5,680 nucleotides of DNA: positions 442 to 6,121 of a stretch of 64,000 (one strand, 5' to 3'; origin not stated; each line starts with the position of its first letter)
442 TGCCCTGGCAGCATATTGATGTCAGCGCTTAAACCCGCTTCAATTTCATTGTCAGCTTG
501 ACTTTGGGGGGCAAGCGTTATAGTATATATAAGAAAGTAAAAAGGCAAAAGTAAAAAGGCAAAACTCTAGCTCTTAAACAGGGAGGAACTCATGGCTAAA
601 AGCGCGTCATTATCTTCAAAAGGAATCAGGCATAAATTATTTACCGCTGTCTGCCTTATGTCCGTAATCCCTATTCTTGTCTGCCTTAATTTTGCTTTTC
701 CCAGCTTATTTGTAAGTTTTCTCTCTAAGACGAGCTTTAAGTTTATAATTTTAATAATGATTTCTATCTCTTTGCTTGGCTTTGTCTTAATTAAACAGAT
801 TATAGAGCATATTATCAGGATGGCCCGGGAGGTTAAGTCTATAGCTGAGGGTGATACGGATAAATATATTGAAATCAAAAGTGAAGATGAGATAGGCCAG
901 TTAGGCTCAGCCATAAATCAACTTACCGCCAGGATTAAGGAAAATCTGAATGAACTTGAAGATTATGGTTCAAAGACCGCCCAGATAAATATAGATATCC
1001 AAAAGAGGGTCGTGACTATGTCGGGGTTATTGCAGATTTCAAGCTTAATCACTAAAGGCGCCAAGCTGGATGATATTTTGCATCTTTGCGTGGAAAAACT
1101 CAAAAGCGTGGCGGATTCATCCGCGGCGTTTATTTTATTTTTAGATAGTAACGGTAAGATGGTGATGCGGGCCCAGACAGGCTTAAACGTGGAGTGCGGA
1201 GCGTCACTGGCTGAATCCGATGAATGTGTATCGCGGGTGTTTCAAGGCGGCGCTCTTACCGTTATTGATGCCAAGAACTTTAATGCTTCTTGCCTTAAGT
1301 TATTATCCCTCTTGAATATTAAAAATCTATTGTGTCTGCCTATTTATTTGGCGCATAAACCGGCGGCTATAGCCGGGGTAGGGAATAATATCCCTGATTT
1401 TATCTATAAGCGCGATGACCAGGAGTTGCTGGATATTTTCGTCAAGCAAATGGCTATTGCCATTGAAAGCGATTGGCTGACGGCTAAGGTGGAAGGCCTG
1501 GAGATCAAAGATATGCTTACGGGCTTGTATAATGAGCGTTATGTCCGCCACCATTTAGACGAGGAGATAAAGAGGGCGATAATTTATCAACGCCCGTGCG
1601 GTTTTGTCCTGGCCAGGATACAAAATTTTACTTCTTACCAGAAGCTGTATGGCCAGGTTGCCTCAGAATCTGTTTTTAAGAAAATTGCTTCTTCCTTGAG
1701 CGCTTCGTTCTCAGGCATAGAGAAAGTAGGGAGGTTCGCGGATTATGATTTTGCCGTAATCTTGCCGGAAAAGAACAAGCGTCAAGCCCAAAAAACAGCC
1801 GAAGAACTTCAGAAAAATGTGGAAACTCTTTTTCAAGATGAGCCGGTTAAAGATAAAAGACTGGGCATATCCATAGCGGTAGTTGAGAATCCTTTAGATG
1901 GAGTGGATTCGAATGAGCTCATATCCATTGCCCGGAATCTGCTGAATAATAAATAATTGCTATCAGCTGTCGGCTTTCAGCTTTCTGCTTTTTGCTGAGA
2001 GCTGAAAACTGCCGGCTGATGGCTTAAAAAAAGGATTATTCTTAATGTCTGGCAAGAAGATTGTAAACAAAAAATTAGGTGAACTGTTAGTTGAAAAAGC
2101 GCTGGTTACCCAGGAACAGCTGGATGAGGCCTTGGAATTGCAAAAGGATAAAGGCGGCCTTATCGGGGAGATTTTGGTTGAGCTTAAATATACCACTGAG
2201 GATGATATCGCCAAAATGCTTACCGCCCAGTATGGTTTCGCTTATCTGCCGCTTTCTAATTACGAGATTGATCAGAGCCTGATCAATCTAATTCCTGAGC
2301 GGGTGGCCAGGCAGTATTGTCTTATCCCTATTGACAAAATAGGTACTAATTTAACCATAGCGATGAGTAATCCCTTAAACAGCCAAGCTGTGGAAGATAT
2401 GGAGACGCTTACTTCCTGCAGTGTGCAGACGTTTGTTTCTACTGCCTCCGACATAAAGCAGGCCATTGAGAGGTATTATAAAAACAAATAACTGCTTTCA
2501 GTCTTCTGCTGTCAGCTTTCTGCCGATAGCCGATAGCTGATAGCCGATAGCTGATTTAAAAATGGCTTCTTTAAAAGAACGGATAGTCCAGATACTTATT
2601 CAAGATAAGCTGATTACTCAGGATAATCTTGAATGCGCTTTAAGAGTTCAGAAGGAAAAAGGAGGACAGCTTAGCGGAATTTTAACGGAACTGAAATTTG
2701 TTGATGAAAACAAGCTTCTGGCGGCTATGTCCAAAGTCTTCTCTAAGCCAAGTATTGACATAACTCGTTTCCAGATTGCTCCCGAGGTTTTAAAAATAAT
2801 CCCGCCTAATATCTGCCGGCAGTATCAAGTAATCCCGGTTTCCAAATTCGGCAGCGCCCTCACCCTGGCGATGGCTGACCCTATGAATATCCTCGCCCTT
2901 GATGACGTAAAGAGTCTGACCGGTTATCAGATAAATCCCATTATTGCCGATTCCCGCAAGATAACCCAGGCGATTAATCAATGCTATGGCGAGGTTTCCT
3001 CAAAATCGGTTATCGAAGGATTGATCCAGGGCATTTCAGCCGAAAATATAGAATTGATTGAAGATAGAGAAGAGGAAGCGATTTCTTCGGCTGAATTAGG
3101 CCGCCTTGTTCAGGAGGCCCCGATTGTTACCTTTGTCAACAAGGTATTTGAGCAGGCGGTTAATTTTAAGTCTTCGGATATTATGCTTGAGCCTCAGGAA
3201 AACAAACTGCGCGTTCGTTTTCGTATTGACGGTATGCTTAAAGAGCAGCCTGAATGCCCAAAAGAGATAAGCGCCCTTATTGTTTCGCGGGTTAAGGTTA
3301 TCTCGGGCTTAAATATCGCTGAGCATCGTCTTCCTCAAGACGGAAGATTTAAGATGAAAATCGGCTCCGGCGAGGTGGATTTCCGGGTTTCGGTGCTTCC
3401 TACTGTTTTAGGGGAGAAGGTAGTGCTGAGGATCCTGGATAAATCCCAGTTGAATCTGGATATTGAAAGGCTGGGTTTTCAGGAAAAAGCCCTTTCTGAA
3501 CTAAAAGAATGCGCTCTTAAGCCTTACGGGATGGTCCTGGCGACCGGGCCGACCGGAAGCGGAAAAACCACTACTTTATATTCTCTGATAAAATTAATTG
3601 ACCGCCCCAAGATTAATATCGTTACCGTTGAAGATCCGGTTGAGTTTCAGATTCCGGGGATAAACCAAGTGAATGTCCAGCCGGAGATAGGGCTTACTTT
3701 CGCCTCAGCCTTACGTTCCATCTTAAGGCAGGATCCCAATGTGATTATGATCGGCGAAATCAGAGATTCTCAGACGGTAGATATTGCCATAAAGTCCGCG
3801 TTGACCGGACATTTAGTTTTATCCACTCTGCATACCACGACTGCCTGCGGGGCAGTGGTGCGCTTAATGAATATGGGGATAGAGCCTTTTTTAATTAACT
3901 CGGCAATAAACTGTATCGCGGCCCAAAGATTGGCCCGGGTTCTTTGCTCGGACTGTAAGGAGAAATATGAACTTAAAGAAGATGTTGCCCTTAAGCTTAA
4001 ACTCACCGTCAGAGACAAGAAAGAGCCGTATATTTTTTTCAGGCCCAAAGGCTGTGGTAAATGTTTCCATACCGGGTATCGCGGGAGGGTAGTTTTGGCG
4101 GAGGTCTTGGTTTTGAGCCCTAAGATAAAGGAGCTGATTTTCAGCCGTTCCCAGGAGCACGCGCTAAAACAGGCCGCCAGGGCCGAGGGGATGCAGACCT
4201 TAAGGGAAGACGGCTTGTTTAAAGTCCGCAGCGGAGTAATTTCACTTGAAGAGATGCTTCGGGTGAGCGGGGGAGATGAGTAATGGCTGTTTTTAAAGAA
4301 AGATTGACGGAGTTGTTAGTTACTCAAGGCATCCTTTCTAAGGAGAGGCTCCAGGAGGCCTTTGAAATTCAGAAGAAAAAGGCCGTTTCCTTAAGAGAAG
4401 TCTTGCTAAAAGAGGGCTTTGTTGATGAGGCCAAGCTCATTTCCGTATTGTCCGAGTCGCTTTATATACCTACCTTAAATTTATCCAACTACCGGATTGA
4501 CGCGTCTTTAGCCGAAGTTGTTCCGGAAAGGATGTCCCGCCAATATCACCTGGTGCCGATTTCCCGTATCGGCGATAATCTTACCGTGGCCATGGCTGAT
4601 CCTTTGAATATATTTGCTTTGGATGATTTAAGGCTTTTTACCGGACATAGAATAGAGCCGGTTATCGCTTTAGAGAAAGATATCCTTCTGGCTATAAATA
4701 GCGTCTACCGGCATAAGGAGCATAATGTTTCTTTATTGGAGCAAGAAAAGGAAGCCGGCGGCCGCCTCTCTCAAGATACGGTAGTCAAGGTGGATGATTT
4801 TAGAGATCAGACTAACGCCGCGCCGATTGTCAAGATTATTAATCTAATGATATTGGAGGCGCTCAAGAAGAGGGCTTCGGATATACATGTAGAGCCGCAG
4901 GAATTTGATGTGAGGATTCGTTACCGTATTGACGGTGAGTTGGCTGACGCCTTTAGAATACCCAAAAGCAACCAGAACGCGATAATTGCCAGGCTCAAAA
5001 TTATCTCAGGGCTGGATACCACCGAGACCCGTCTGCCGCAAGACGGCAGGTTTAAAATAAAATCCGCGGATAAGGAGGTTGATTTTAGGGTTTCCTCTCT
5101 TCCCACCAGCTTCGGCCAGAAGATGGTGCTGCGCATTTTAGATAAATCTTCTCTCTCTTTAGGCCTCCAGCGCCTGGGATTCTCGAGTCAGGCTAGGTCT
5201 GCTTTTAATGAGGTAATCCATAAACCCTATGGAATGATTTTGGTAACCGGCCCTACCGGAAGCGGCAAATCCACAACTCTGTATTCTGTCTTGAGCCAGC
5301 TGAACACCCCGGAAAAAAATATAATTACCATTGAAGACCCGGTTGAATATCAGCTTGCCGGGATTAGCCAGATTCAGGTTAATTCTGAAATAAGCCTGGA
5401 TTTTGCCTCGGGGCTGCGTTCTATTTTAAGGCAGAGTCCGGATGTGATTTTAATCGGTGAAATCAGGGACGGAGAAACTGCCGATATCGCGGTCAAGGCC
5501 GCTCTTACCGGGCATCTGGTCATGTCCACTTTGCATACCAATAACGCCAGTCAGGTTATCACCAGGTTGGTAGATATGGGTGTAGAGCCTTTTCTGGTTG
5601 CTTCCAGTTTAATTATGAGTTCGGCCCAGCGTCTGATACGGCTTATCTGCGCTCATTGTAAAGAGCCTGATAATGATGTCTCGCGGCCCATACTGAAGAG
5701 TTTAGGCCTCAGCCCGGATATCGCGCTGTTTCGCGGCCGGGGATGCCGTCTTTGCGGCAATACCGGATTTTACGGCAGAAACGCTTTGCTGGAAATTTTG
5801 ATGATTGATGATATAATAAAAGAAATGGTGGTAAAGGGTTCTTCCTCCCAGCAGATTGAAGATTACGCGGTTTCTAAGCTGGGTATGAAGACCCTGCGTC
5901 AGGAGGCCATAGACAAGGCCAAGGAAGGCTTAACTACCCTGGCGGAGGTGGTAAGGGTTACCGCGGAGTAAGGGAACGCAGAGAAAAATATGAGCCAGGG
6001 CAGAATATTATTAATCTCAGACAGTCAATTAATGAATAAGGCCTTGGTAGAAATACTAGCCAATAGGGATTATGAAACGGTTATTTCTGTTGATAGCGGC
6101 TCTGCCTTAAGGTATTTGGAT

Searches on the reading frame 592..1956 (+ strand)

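Call 6: search_protein_families(library=pfam, proteins=[window:592-1956:+], max_evalue=0.01)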
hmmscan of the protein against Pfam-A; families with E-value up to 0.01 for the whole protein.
window:592-1956:+ (454 aa): 4 families
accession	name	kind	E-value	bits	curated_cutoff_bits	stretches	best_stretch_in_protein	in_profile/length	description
PF00990.26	GGDEF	-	4e-21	75.9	23.8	1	307-452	4-152/161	Diguanylate cyclase, GGDEF domain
PF00672.30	HAMP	-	4.4e-09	37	25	1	66-116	2-52/53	HAMP domain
PF13185.12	GAF_2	-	9.1e-08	32.8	28.6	1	159-292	4-136/136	GAF domain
PF01590.32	GAF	-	4.5e-06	27.7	22.4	1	159-291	2-133/133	GAF domain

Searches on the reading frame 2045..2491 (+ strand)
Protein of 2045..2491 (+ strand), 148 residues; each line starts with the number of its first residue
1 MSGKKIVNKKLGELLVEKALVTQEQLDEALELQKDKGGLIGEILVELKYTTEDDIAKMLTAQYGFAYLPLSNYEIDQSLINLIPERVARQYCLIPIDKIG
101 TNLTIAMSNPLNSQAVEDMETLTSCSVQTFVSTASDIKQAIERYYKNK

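Call 6: search_protein_families(library=pfam, proteins=[window:2045-2491:+], max_evalue=0.01)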
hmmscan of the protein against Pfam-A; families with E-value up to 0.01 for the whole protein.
window:2045-2491:+ (148 aa): 2 families
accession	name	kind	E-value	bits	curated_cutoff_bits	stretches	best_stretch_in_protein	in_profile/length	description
PF05157.20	MshEN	-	1.1e-21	77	23.1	1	63-146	1-85/90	MshEN domain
PF10415.14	FumaraseC_C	-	0.0019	19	32.5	0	8-33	25-50/54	Fumarase C C-terminus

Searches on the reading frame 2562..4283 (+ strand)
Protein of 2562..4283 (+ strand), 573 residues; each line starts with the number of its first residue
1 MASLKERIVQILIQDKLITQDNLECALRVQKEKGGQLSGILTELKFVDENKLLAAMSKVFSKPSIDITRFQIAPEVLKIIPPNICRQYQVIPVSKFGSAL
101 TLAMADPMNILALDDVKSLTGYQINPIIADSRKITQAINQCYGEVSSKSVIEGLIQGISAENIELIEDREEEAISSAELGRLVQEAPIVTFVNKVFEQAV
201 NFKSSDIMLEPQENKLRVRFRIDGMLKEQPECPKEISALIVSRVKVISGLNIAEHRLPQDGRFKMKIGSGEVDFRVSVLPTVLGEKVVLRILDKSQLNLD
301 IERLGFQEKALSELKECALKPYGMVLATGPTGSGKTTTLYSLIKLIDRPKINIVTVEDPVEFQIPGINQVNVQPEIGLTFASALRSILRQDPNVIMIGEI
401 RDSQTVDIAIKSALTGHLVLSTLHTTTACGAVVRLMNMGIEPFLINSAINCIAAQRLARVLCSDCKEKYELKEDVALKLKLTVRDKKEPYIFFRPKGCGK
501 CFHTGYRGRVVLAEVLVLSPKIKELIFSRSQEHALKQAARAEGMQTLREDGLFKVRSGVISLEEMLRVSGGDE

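Call 6: search_protein_families(library=pfam, proteins=[window:2562-4283:+], max_evalue=0.01)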
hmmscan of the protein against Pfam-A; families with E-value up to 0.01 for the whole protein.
window:2562-4283:+ (573 aa): 7 families
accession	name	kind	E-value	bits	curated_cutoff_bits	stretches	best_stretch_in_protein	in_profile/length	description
PF00437.27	T2SSE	-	1.5e-135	452.1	24.9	1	184-567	4-370/370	Type II/IV secretion system protein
PF05157.20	MshEN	-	2.5e-21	75.9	23.1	1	63-144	4-86/90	MshEN domain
PF20720.3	nSTAND3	-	0.00076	19.6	27.2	0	318-361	13-56/155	Novel STAND NTPase 3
PF13173.12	AAA_14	-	0.0012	19.3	27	1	324-414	4-85/129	AAA domain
PF25199.1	nSTAND_NTPase5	-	0.003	17.8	34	1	304-359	22-79/145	Novel STAND NTPase 5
PF04851.21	ResIII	-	0.0084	16.5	22.5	0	307-348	8-49/164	Type III restriction enzyme, res subunit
PF13401.12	AAA_22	-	0.0087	16.8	27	0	323-357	6-40/130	AAA domain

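Call 10: search_protein_families(library=ncbifam, proteins=[window:2562-4283:+], max_evalue=0.01)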
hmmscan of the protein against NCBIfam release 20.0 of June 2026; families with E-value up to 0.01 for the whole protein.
window:2562-4283:+ (573 aa): 26 families (the best 25 are shown)
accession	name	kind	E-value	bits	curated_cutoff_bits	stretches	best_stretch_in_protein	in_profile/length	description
TIGR02538.1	type_IV_pilB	equivalog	4.6e-194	646.2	675.65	1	8-569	2-562/564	type IV-A pilus assembly ATPase PilB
TIGR02533.1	type_II_gspE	equivalog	8.4e-172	572.2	630.25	1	80-568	4-485/486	type II secretion system ATPase GspE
NF007755.0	PRK10436.1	equivalog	5.8e-136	453.8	617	1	83-571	12-461/465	type II secretion system protein GspE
NF053534.1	T4PilAsmATPsTfpB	equivalog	1.8e-130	436.1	850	1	47-568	63-581/584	type IV pilus assembly ATPase TfpB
NF041000.1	ATPase_ComGA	equivalog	8.5e-75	251.2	300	1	194-458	2-265/267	competence type IV pilus ATPase ComGA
TIGR01420.1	pilT_fam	subfamily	7.7e-54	183.2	319.1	2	193-438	3-242/343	PilT/PilU family type 4a pilus ATPase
TIGR02525.1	plasmid_TraJ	equivalog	5.5e-25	88.1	368.3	1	300-438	131-272/372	plasmid transfer ATPase TraJ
TIGR02524.1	dot_icm_DotB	equivalog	6.1e-20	71.7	463.3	1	322-438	134-259/358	Dot/Icm type IV secretion system ATPase DotB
NF058587.1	archaellum_moto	equivalog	7e-16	58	550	1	325-438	278-396/527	archaellum flagellar ATPase motor FlaI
TIGR02782.1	TrbB_P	equivalog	3.3e-14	52.9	304.55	1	323-438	137-255/303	P-type conjugative transfer ATPase TrbB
TIGR02788.1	VirB11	equivalog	2.4e-13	49.8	249.95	1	314-439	136-266/308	P-type DNA transfer ATPase VirB11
NF008411.1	PRK11234.1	equivalog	5.5e-13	48.2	1170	1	7-200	483-672/723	cyclic di-3',5'-guanylate-activated glycosyltransferase NfrB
NF010469.0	PRK13894.1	subfamily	3.6e-12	46.3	508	1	318-436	145-265/320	conjugal transfer ATPase TrbB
NF010407.0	PRK13833.1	subfamily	5.9e-12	45.6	499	1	316-439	139-263/323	conjugal transfer protein TrbB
TIGR03819.1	heli_sec_ATPase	hypoth_equivalog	2.3e-11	43.5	373.15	1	278-461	131-323/340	TadA family conjugal transfer-associated ATPase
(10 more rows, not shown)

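Call 34: search_solved_structures(query=window:2562-4283:+, max_evalue=1e-20)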
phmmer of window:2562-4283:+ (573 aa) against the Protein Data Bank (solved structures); distinct sequences matched with E-value up to 1e-20: 22.
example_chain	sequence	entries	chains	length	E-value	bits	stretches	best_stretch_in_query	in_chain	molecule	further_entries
5zfr_A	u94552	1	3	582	2.8e-162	544.5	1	6-572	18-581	Type IV pilus biogenesis ATPase PilB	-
6olj_C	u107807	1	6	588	3.5e-160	537.6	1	6-572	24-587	Type IV pilus biogenesis ATPase PilB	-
5tsg_B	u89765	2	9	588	4.5e-160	537.2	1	6-572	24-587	Type IV pilus biogenesis ATPase PilB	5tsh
3jc8_Ba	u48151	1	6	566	5.6e-151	507.2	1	7-567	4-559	Type IV-A pilus assembly ATPase PilB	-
6f8l_G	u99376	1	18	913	4e-138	464.8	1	9-566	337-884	Type IV pilus assembly protein PilF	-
1p9r_A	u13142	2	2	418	7e-118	398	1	172-569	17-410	General secretion pathway protein E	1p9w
4kss_A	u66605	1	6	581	1.2e-117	397.3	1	176-569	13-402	Type II secretion system protein E, hemolysin-coregulated protein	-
4ksr_A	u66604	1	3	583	1.3e-117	397.1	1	176-569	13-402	Type II secretion system protein E, Hemolysin-coregulated protein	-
4pht_A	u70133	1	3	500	8.8e-116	391.1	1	100-569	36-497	General secretory pathway protein E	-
5oiu_A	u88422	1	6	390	4.7e-108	365.6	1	185-566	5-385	Type IV pilus assembly protein PilF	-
5it5_F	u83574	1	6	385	1.1e-107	364.4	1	190-566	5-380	ATP binding motif-containing protein PilF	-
6ejf_A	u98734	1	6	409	1.3e-107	364.1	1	190-566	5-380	Type IV pilus assembly protein PilF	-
8dze_A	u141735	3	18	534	5.1e-37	131.2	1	293-571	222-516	BfpD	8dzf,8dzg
5fl3_A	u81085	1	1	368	1e-35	126.9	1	199-454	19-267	PILI RETRACTION PROTEIN PILT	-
2ewv_A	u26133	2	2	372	2.4e-34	122.4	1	194-437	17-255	twitching motility protein PilT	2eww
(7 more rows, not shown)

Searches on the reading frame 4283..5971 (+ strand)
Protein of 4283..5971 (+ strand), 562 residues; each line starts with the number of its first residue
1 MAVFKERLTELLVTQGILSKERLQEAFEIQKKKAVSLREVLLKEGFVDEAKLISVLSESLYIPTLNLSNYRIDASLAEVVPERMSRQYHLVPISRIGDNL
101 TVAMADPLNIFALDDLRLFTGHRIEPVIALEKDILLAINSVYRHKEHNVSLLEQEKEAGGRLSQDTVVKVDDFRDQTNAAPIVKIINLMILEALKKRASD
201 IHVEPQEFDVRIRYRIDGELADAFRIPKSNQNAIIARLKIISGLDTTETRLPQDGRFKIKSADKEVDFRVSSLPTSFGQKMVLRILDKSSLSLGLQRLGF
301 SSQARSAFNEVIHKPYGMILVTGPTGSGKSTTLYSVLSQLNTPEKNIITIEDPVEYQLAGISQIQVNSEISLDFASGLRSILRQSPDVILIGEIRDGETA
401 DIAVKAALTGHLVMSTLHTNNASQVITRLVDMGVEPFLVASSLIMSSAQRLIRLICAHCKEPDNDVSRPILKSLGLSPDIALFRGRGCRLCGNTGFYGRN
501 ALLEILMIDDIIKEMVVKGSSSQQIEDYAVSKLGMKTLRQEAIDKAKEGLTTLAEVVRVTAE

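Call 6: search_protein_families(library=pfam, proteins=[window:4283-5971:+], max_evalue=0.01)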
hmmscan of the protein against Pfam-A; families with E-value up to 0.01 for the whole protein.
window:4283-5971:+ (562 aa): 12 families
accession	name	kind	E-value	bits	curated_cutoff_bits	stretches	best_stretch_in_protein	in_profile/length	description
PF00437.27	T2SSE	-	9.6e-133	442.8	24.9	1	176-558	2-370/370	Type II/IV secretion system protein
PF05157.20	MshEN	-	7e-23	80.9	23.1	1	62-146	3-88/90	MshEN domain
PF25199.1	nSTAND_NTPase5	-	0.00011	22.5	34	1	315-359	40-85/145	Novel STAND NTPase 5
PF13401.12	AAA_22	-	0.00012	22.8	27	1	316-361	5-50/130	AAA domain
PF13191.12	AAA_16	-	0.00039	21.4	32.6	1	305-356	13-63/167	AAA ATPase domain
PF13555.12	AAA_29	-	0.0008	19.5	27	1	314-333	20-39/61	P-loop containing region of AAA domain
PF13173.12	AAA_14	-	0.0021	18.5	27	1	318-407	4-84/129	AAA domain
PF20720.3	nSTAND3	-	0.0032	17.6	27.2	0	315-355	16-56/155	Novel STAND NTPase 3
PF00005.33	ABC_tran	-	0.0055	17.8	25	0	318-351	13-45/137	ABC transporter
PF12775.13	AAA_7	-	0.0069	16.4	25.8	0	317-350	34-67/181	P-loop containing dynein motor region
PF13086.12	AAA_11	-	0.007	16.6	27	0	303-342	6-43/257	AAA domain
PF13604.12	AAA_30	-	0.0086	16.3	27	0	305-341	7-43/191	AAA domain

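Call 35: search_solved_structures(query=window:4283-5971:+, max_evalue=1e-20)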
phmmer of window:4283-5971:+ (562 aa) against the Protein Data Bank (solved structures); distinct sequences matched with E-value up to 1e-20: 23.
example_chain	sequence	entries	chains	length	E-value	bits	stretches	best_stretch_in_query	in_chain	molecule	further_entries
3jc8_Ba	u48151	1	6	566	2.6e-162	544.3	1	7-561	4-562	Type IV-A pilus assembly ATPase PilB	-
5zfr_A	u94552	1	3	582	1.7e-161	541.6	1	6-561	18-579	Type IV pilus biogenesis ATPase PilB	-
6olj_C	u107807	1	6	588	2.4e-161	541.1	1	6-561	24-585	Type IV pilus biogenesis ATPase PilB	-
5tsg_B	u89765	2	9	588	3.9e-161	540.4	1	6-561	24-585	Type IV pilus biogenesis ATPase PilB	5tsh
6f8l_G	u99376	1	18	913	7.4e-143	480.1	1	8-560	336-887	Type IV pilus assembly protein PilF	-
5oiu_A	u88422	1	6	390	4.8e-116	391.7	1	183-560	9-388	Type IV pilus assembly protein PilF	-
5it5_F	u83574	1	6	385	7.1e-116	391.2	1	184-560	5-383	ATP binding motif-containing protein PilF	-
6ejf_A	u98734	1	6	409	8.6e-116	390.9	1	184-560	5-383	Type IV pilus assembly protein PilF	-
4pht_A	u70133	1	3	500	9e-115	387.5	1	165-562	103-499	General secretory pathway protein E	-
4ksr_A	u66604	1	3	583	1.1e-114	387.2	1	171-562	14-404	Type II secretion system protein E, Hemolysin-coregulated protein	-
4kss_A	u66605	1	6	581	1.1e-114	387.2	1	171-562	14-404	Type II secretion system protein E, hemolysin-coregulated protein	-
1p9r_A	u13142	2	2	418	9.6e-114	384.1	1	170-559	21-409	General secretion pathway protein E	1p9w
8dze_A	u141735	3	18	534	1.1e-38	136.6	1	178-544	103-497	BfpD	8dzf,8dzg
5fl3_A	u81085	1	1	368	4.7e-37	131.1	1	190-432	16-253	PILI RETRACTION PROTEIN PILT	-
3jvu_A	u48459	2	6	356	2.8e-33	118.7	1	193-452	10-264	Twitching mobility protein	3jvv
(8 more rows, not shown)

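Call 76: find_encoding_contigs(protein=window:4283-5971:+, flank=10000, max_places=3)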
Protein window:4283-5971:+ (562 aa): 1 contig read that carries it; 1 place shown.
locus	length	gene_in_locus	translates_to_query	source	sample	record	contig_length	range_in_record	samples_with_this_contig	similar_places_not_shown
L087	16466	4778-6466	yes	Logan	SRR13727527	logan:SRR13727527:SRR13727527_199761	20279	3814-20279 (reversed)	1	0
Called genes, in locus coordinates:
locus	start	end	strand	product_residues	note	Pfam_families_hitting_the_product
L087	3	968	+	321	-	?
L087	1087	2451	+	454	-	PF00672:HAMP, PF13185:GAF_2, PF01590:GAF (weak), PF00990:GGDEF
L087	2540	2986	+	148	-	PF05157:MshEN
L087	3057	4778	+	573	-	PF05157:MshEN, PF00437:T2SSE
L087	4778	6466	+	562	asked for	PF05157:MshEN, PF00437:T2SSE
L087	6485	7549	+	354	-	PF13487:HD_5, PF01966:HD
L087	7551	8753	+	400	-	PF28597:T2SSF_N, PF00482:T2SSF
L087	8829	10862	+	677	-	PF00580:UvrD-helicase, PF13245:AAA_19, PF13604:AAA_30 (faint), PF01443:Viral_helicase1 (faint), PF13361:UvrD_C, PF13538:UvrD_C_2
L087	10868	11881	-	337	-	PF14238:DUF4340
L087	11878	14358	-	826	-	PF01061:ABC2_membrane (weak), PF12698:ABC2_membrane_3 (weak), PF12679:ABC2_membrane_2, PF23357:DUF7088, PF09822:ABC_transp_aux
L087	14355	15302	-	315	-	PF00005:ABC_tran, PF13304:AAA_21 (weak)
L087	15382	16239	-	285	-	PF02401:LYTB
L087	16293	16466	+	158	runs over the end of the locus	PF13279:4HBT_2 (weak), PF03061:4HBT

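Call 77: search_protein_families(library=pfam, proteins=[L087:3-968:+], max_evalue=0.01)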
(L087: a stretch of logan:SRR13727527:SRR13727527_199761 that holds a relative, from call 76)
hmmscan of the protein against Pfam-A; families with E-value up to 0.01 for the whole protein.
L087:3-968:+ (321 aa): 1 family
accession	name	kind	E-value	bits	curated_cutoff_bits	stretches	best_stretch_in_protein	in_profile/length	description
PF04055.27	Radical_SAM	-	4e-21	76.3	29.5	1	13-176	1-164/166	Radical SAM superfamily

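Call 81: search_protein_families(library=ncbifam, proteins=[window:4283-5971:+], max_evalue=0.001)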
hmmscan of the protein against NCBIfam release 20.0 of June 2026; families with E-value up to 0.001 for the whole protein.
window:4283-5971:+ (562 aa): 21 families
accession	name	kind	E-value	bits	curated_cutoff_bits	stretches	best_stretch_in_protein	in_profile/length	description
TIGR02538.1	type_IV_pilB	equivalog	3e-188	627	675.65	1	8-561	2-563/564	type IV-A pilus assembly ATPase PilB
TIGR02533.1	type_II_gspE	equivalog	2.5e-173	577.2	630.25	1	80-560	4-486/486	type II secretion system ATPase GspE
NF053534.1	T4PilAsmATPsTfpB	equivalog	1.9e-134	449.2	850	1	26-560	42-582/584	type IV pilus assembly ATPase TfpB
NF007755.0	PRK10436.1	equivalog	2.4e-134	448.5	617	1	83-560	12-459/465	type II secretion system protein GspE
NF041000.1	ATPase_ComGA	equivalog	3.7e-79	265.5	300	1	189-453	3-266/267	competence type IV pilus ATPase ComGA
TIGR01420.1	pilT_fam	subfamily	3.7e-57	194.1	319.1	1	188-432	4-242/343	PilT/PilU family type 4a pilus ATPase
TIGR02525.1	plasmid_TraJ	equivalog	1.2e-28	100.1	368.3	1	314-432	147-272/372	plasmid transfer ATPase TraJ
TIGR02524.1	dot_icm_DotB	equivalog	3.7e-23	82.3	463.3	1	310-431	128-258/358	Dot/Icm type IV secretion system ATPase DotB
TIGR02782.1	TrbB_P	equivalog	2e-19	70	304.55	1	318-430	138-253/303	P-type conjugative transfer ATPase TrbB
NF058587.1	archaellum_moto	equivalog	2.1e-18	66.4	550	1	318-431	277-395/527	archaellum flagellar ATPase motor FlaI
NF010469.0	PRK13894.1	subfamily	5.3e-17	62.1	508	1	316-430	149-265/320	conjugal transfer ATPase TrbB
NF010407.0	PRK13833.1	subfamily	1.1e-16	61.2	499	1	312-435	141-265/323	conjugal transfer protein TrbB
TIGR03819.1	heli_sec_ATPase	hypoth_equivalog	5.1e-15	55.5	373.15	1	277-435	138-303/340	TadA family conjugal transfer-associated ATPase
NF012033.0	PRK15489.1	equivalog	5.3e-15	54.6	537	1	4-173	489-651/703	glycosyl transferase family protein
TIGR02788.1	VirB11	equivalog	5.2e-14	52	249.95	1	318-434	146-267/308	P-type DNA transfer ATPase VirB11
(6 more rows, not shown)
